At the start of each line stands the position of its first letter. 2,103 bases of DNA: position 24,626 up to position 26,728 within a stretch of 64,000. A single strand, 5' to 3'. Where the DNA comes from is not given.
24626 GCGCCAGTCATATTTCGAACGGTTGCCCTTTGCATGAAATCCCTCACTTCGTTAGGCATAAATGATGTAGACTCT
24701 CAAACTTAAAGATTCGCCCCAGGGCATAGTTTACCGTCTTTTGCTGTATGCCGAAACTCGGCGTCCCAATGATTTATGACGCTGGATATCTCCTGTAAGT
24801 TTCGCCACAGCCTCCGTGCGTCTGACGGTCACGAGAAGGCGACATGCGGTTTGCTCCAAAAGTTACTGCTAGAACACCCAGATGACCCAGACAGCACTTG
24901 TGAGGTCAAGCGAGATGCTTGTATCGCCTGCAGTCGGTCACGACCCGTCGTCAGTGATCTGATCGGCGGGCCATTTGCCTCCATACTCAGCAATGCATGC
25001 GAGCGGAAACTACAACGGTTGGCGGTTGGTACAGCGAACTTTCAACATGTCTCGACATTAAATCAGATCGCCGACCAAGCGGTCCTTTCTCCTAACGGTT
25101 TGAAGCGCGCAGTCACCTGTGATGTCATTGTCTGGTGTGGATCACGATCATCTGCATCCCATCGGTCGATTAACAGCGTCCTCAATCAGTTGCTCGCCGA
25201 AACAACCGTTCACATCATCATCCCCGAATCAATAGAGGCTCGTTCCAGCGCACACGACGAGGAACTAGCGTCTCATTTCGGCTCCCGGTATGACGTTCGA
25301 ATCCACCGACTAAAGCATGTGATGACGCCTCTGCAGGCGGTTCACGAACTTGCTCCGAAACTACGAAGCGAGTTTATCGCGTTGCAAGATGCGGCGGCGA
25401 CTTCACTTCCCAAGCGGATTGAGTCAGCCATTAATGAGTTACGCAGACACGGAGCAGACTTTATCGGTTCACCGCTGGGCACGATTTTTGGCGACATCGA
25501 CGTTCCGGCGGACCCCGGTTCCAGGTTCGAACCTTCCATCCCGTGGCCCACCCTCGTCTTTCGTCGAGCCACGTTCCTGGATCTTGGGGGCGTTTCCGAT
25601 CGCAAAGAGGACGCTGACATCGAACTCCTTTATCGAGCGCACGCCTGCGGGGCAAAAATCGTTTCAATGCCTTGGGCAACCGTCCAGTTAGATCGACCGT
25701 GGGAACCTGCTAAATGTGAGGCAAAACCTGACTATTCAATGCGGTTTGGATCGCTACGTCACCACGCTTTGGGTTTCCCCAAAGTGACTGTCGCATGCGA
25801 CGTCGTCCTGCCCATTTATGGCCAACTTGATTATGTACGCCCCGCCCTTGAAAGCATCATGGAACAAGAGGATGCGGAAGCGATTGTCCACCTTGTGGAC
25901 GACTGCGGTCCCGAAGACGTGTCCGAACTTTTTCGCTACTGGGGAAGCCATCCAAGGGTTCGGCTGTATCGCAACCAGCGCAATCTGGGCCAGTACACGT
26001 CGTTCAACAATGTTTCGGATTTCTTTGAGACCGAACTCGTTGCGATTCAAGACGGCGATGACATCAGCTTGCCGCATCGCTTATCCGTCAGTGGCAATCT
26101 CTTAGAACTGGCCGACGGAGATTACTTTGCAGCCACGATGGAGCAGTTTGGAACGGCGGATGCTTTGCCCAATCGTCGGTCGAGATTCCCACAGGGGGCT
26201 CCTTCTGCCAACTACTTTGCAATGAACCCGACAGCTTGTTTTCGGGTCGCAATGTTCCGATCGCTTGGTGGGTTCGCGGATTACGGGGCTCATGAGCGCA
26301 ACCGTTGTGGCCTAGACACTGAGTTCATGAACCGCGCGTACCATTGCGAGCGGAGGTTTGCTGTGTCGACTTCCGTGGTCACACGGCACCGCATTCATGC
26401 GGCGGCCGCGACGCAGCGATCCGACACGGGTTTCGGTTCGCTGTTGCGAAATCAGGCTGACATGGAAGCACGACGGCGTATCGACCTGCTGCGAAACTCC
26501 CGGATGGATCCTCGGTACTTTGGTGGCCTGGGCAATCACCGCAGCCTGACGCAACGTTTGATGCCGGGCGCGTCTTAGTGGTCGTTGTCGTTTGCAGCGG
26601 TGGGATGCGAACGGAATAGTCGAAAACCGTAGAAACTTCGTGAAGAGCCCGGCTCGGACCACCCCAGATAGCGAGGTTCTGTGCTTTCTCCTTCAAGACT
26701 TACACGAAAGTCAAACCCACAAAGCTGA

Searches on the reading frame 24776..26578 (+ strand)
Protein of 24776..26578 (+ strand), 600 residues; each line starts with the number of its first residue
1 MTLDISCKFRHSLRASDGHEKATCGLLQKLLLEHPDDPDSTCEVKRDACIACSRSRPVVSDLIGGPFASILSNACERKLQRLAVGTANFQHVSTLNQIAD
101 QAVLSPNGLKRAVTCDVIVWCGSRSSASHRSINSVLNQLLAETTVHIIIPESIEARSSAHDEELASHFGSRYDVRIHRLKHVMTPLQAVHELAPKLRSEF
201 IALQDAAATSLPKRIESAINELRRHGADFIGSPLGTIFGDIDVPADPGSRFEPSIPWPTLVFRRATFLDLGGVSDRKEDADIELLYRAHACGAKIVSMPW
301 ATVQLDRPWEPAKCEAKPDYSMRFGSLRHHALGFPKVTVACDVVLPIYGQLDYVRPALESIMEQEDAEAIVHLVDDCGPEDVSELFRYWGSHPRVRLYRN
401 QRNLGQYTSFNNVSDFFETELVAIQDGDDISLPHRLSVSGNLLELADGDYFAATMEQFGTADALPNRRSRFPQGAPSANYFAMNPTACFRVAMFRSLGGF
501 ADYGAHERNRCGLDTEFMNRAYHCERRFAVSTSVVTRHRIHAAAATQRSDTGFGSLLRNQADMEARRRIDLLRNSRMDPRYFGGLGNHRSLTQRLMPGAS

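Call 55: search_protein_families(library=pfam, proteins=[window:24776-26578:+], max_evalue=0.00001)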
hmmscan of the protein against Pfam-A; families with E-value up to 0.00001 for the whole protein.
window:24776-26578:+ (600 aa): 2 families
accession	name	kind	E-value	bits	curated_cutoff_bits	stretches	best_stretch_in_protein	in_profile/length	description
PF00535.33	Glycos_transf_2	-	2.7e-16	60.4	23.3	1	343-469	2-129/168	Glycosyl transferase family 2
PF13641.12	Glyco_tranf_2_3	-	2e-06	28.5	27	0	341-458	3-124/230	Glycosyltransferase like family 2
